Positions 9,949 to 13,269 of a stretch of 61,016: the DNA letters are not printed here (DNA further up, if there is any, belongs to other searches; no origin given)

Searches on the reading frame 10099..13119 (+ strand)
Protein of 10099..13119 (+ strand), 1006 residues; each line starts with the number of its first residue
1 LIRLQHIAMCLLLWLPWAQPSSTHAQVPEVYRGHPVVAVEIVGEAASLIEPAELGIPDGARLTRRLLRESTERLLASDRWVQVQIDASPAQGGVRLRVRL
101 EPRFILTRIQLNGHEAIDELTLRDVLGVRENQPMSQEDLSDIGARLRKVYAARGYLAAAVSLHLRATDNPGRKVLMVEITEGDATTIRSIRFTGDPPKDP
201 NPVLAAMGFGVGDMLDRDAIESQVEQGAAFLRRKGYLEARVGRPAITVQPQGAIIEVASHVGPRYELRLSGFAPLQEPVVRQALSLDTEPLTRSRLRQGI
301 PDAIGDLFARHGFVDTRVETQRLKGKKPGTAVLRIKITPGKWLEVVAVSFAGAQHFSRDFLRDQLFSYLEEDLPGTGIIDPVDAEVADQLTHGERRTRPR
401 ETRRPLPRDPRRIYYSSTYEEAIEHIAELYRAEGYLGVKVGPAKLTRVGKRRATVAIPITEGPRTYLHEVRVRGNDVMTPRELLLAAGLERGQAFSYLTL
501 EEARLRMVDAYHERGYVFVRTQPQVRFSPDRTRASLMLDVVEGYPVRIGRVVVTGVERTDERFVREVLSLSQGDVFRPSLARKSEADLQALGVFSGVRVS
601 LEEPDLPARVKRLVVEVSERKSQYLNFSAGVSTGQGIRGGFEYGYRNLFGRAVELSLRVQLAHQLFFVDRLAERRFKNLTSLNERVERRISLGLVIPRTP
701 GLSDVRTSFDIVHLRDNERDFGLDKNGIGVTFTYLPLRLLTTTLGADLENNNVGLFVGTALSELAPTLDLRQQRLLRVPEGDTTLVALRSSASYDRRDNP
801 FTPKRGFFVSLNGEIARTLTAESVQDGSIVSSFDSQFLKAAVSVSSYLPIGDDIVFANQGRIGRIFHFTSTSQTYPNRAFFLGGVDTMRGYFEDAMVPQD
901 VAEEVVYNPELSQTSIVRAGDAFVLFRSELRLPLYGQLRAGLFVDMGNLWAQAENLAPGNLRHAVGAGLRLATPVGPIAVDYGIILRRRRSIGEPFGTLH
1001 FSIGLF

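Call 13: search_protein_families(library=pfam, proteins=[window:10099-13119:+])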
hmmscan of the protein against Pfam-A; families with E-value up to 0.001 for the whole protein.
window:10099-13119:+ (1006 aa): 4 families
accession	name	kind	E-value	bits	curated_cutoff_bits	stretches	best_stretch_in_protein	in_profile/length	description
PF07244.20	POTRA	-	6.3e-45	152.2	21.3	4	466-543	2-79/79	Surface antigen variable number repeat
PF01103.29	Omp85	-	4.3e-36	125.5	24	1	647-1005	1-323/325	Omp85 superfamily domain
PF08479.16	POTRA_2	-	9.3e-17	61.1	24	1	104-182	1-76/76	POTRA domain, ShlB-type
PF08478.15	POTRA_1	-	0.00027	21.6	23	0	468-504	4-40/69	POTRA domain, FtsQ-type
